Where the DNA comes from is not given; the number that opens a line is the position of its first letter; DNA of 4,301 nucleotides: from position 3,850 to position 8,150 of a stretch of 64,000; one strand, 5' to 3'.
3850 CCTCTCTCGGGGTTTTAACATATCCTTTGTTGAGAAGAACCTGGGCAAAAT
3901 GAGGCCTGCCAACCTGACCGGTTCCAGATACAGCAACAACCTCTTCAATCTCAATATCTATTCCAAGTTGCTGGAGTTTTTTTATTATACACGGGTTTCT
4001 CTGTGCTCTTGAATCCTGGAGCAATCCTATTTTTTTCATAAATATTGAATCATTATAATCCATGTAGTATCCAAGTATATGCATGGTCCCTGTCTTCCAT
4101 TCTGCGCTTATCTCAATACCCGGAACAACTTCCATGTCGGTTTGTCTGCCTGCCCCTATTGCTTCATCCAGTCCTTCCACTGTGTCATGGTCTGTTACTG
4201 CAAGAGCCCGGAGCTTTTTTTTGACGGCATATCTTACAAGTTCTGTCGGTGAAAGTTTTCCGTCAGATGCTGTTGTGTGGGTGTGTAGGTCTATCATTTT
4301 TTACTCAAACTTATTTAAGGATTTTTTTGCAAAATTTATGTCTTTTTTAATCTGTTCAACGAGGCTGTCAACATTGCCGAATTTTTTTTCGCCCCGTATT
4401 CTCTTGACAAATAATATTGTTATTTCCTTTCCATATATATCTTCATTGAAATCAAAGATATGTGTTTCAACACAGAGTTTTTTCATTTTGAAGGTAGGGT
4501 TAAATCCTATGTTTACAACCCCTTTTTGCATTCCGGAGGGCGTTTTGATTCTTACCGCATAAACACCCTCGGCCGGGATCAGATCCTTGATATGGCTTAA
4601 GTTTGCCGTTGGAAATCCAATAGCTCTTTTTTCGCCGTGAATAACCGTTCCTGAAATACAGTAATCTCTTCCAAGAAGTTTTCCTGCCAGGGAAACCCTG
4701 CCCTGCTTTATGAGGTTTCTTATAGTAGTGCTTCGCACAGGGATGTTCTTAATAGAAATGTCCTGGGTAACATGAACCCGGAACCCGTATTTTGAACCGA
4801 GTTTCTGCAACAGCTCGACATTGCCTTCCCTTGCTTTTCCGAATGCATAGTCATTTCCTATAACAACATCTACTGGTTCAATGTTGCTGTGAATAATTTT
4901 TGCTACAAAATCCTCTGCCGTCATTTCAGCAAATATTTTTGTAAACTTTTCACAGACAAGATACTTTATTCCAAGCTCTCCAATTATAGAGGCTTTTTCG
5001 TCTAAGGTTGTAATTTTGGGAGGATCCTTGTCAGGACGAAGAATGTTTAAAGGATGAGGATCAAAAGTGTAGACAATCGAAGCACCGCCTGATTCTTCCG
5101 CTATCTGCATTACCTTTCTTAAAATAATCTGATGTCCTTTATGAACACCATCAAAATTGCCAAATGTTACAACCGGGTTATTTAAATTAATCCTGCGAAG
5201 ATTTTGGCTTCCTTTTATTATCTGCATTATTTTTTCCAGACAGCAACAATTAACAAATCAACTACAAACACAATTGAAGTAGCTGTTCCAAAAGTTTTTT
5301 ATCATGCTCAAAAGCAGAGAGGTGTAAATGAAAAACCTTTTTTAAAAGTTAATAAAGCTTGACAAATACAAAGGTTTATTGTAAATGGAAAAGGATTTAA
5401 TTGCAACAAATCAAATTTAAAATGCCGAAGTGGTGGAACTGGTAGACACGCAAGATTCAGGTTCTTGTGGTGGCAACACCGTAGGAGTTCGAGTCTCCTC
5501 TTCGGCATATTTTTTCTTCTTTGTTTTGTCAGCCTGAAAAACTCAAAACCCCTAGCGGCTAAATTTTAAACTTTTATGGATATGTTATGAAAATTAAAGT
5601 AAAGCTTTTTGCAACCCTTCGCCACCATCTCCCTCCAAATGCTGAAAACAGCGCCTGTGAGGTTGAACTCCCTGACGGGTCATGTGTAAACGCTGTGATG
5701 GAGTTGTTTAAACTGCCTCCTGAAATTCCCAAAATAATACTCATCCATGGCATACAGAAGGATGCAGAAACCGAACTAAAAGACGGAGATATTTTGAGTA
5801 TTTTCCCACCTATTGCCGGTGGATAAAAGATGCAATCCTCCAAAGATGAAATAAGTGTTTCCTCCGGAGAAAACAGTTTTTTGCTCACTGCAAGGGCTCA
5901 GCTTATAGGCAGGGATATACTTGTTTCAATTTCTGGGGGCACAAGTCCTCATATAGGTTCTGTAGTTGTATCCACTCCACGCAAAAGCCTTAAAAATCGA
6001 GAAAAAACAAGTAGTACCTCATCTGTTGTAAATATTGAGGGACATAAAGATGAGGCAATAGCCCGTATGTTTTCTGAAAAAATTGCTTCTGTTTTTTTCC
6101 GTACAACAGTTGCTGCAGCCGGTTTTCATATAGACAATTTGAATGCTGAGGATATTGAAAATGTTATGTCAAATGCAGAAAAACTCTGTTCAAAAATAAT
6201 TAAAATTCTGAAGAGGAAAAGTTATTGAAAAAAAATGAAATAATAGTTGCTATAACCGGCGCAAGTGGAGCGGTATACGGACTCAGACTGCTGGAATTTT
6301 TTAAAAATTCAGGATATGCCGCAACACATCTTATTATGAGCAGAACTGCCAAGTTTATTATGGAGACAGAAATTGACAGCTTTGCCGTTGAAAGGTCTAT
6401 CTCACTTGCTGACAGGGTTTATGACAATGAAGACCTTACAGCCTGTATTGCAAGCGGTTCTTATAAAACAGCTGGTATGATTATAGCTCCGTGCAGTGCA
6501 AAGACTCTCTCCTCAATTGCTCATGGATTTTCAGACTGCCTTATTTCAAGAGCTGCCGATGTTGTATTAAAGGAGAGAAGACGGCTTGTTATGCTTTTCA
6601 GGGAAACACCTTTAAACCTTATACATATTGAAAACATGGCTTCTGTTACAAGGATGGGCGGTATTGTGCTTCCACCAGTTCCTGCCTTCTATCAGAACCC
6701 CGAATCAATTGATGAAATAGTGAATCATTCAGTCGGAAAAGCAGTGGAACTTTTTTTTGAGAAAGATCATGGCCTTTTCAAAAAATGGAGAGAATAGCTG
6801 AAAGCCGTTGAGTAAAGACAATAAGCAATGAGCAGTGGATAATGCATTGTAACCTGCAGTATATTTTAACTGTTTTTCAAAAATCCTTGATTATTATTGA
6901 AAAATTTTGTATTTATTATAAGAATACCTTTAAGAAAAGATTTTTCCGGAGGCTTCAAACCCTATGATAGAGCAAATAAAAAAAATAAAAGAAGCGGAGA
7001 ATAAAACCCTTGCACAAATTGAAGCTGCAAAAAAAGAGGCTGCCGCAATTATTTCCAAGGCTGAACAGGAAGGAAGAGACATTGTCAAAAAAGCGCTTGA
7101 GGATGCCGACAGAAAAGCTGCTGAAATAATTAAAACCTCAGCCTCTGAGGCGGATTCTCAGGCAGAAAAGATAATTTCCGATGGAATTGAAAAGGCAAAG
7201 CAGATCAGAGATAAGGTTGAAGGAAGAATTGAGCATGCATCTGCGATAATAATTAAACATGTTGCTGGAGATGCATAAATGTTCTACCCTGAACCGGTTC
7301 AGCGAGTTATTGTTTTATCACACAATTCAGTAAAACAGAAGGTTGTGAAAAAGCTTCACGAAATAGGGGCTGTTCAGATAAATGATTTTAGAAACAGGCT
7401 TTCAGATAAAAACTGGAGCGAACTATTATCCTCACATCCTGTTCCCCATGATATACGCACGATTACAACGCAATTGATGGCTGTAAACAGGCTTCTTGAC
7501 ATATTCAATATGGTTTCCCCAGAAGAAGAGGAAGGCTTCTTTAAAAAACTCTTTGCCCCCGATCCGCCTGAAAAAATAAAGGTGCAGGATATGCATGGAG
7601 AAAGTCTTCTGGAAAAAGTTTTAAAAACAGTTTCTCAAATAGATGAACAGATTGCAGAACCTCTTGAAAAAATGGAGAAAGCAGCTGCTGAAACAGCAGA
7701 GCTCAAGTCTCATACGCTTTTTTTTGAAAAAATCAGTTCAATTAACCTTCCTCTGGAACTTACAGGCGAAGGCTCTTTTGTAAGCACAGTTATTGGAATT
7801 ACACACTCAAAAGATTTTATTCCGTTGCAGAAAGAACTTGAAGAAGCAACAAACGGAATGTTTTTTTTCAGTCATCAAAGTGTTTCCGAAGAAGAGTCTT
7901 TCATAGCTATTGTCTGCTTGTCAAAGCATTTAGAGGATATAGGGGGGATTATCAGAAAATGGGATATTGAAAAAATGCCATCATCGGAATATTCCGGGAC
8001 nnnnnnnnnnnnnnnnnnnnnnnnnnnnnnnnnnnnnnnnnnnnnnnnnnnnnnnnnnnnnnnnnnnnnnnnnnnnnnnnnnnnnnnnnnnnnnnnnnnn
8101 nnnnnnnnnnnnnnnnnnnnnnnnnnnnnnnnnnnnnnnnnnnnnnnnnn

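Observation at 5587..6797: MoaD/ThiS-like Gly-Gly protein and an unknown 132-aa protein translationally coupled to UbiX, with no UbiD or E1 enzyme nearby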

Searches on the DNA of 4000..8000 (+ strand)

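Call 88: search_rna_families(source=window, start=4000, end=8000, threshold=evalue, max_evalue=1)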
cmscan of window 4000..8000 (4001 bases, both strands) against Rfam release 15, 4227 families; matches with E-value up to 1: 2.
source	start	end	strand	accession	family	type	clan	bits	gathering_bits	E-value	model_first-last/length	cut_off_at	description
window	5424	5507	+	RF00005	tRNA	Gene; tRNA;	CL00001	52.5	29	1.3e-09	1-71/71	no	tRNA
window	5335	5395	-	RF03765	mir-2059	Gene; miRNA;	-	23.2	90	0.29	1-68/68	no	mir-2059 microRNA precursor family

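Call 89: search_rna_families(sources=[L011, L014, L015, L017, L018, L020, L021, L118, L040, L042, L043, L051, L053, L041, L046, L130, L129, L050], threshold=gathering)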
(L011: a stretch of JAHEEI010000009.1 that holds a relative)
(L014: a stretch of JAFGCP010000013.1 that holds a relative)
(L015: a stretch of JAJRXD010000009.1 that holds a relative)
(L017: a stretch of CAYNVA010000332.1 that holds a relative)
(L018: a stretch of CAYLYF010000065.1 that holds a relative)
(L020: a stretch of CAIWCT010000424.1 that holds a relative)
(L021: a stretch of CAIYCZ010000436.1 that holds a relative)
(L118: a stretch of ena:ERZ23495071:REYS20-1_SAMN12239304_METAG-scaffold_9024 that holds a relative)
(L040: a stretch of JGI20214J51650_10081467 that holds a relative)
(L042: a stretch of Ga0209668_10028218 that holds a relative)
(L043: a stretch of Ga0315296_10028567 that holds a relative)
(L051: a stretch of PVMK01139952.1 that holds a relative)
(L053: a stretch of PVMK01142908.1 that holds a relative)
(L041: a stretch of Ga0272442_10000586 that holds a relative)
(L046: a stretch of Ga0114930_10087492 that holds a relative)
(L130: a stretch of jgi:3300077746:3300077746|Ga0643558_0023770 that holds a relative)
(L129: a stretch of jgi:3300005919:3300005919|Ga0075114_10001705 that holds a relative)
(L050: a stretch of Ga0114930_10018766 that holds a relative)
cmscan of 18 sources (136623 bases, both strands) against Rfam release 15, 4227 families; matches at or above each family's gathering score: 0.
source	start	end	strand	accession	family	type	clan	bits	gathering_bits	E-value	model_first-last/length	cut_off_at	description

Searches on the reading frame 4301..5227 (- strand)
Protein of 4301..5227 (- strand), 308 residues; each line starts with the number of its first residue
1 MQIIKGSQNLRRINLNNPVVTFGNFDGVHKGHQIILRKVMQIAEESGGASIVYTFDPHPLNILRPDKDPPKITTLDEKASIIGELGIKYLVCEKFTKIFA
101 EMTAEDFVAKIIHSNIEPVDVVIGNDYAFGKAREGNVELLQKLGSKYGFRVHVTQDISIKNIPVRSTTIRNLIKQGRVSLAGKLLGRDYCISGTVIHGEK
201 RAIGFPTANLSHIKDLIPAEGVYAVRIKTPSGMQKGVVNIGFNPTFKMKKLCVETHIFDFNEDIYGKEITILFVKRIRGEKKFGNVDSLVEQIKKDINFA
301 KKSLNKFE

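Call 91: search_protein_families(library=pfam, proteins=[window:4301-5227:-], max_evalue=0.001)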
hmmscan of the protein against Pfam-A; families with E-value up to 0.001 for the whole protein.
window:4301-5227:- (308 aa): 2 families
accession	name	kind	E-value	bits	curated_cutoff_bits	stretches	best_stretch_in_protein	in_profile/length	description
PF06574.18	FAD_syn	-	5.6e-49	166.4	27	1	16-167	6-157/158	FAD synthetase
PF01687.23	Flavokinase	-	9.1e-42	142.6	19.6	1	185-304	1-124/124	Riboflavin kinase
